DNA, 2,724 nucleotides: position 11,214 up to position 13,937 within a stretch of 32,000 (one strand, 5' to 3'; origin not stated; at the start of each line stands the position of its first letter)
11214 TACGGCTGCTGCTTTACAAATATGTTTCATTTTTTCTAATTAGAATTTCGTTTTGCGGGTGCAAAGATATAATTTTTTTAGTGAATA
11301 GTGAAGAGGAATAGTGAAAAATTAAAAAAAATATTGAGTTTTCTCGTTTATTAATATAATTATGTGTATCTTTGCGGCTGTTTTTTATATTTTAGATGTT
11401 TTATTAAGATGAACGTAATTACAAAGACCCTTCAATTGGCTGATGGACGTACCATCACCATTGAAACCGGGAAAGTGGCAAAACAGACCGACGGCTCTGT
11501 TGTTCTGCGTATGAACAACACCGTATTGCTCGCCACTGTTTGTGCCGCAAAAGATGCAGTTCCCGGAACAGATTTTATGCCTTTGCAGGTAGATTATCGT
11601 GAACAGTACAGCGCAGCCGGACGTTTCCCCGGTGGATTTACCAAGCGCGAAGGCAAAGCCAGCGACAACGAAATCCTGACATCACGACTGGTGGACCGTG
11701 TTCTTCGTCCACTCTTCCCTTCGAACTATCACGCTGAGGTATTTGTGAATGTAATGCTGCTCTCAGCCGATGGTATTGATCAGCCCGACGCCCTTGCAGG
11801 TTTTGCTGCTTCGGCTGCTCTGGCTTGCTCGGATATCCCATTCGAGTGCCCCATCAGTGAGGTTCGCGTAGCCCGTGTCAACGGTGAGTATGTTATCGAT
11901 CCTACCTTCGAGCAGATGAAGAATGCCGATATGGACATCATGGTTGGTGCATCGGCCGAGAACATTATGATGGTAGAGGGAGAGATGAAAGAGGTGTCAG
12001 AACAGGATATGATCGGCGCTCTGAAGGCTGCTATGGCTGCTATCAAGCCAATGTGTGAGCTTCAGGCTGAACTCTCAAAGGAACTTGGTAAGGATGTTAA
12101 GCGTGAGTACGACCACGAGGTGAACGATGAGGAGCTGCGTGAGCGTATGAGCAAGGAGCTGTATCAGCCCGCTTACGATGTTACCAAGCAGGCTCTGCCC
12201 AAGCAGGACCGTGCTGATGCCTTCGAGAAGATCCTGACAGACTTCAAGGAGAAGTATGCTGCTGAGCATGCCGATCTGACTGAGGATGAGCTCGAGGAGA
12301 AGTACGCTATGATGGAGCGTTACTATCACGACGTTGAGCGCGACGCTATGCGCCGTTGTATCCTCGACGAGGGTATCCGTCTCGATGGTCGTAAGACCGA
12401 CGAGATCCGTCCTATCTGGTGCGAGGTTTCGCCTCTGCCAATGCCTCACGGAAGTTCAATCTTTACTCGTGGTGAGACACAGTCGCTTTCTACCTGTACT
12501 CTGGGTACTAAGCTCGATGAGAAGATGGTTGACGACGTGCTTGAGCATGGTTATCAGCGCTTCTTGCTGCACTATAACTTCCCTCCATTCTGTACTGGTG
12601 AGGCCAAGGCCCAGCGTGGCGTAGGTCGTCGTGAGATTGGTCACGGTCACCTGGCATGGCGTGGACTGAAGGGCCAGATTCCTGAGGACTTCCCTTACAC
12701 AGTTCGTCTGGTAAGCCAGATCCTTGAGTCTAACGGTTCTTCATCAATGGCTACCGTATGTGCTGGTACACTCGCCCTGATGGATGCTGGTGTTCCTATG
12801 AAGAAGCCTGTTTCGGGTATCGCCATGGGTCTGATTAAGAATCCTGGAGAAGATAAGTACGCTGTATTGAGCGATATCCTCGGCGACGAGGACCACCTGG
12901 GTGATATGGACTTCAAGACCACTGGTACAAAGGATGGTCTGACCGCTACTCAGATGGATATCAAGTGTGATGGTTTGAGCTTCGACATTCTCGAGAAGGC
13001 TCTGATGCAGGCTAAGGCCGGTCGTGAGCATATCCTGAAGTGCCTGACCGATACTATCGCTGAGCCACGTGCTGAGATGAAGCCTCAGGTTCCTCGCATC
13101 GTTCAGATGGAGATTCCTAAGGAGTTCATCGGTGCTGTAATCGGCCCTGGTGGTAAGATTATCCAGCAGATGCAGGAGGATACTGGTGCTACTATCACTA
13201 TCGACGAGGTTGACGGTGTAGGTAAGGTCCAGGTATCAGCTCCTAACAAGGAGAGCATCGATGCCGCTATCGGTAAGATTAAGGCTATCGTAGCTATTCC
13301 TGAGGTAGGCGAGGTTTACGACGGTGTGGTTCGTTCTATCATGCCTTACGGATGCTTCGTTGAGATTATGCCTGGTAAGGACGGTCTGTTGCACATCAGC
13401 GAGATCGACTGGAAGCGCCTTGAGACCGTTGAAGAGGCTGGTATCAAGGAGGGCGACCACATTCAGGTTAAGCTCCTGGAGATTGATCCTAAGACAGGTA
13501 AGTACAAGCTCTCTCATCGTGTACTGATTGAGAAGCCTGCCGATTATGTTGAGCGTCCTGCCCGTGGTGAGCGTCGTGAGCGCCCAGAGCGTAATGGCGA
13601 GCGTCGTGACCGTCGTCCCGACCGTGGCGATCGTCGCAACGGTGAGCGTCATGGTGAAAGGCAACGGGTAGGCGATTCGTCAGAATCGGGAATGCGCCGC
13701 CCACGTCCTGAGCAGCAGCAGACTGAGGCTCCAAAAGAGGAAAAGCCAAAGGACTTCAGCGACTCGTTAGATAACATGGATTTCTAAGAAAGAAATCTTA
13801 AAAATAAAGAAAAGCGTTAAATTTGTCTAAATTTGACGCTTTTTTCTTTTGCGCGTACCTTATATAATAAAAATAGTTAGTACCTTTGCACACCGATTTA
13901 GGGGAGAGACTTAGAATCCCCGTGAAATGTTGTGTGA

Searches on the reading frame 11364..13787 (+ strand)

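Call 10: search_protein_families(library=pfam, proteins=[window:11364-13787:+], max_evalue=0.001)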
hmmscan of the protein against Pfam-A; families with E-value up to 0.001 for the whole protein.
window:11364-13787:+ (807 aa): 5 families
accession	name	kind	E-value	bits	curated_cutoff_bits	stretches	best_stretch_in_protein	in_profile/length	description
PF01138.27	RNase_PH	-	1.1e-54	184.8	25.5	2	28-159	2-130/130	3' exoribonuclease family, domain 1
PF03725.20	RNase_PH_C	-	1.6e-19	70.1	20.8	2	162-225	1-66/67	3' exoribonuclease family, domain 2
PF00575.29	S1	-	2e-15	57.3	22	1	646-719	2-74/74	S1 RNA binding domain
PF00013.35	KH_1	-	2.1e-13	50.2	21.5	1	580-640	2-65/66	KH domain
PF03726.19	PNPase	-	8.4e-08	33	24.6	1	278-344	21-81/81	Polyribonucleotide nucleotidyltransferase, RNA binding domain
